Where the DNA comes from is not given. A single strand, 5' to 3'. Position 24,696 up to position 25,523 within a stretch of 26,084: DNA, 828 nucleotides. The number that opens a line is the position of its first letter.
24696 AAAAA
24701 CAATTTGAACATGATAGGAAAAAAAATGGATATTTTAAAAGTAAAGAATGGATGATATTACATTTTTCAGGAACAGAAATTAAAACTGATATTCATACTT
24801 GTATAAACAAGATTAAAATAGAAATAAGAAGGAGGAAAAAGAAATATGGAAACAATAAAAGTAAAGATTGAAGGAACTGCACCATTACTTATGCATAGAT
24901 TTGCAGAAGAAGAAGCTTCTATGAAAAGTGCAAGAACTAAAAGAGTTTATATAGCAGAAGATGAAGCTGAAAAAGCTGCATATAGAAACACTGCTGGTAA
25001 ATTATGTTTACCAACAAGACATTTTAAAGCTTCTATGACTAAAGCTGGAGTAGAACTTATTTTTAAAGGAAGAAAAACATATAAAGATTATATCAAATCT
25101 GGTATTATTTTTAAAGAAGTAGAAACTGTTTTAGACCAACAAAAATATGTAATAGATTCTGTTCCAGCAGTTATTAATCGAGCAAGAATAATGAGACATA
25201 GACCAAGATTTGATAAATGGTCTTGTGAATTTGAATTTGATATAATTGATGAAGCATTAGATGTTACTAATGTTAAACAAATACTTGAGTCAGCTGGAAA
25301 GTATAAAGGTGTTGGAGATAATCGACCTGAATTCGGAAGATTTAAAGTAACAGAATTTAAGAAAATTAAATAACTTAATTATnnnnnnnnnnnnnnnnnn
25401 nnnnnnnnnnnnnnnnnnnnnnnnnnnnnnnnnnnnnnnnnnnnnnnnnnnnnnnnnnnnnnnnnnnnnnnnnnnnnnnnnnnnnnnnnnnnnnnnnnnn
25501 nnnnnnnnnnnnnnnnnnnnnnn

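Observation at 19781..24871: Nine-gene plus-strand island combining CCA-adding/HD enzyme, PTH2, RtcB and an RlaP-like nucleotidyltransferase: a multi-pronged tRNA repair (counter-defence) cassette with uncharacterised partners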

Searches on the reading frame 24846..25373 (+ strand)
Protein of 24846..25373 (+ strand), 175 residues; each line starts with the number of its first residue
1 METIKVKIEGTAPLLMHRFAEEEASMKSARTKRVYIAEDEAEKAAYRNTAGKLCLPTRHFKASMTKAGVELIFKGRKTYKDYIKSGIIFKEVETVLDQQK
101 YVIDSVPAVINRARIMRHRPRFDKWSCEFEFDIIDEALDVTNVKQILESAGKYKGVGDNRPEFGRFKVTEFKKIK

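Call 3: search_protein_families(library=pfam, proteins=[window:24846-25373:+], max_evalue=0.1)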
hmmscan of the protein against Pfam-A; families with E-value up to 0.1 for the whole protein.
window:24846-25373:+ (175 aa): 0 families

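Call 4: search_protein_families(library=phrogs, proteins=[window:24846-25373:+], max_evalue=0.01)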
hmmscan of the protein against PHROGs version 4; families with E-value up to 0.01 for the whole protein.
window:24846-25373:+ (175 aa): 1 family
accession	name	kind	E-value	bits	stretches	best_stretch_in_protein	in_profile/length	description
phrog_4652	-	unknown function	2.3e-26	93.7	1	1-169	3-190/194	-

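Call 89: search_protein_families(library=ncbifam, proteins=[window:24846-25373:+], max_evalue=0.001)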
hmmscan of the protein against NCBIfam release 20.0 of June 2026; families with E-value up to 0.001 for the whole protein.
window:24846-25373:+ (175 aa): 0 families

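Call 92: find_related_loci(query=window:24846-25373:+, collection=viral_contigs, flank=8000)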
Query window:24846-25373:+ (175 aa) in viral_contigs; peptide patterns used: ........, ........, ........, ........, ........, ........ (x = any residue, [..] = any of these).
7 stretches matched a pattern, but none encodes a relative of the query by tblastn (E <= 1e-3).

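Call 100: search_protein_families(library=padloc, proteins=[window:24846-25373:+], max_evalue=0.01)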
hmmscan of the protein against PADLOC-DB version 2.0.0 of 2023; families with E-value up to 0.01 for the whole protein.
window:24846-25373:+ (175 aa): 0 families
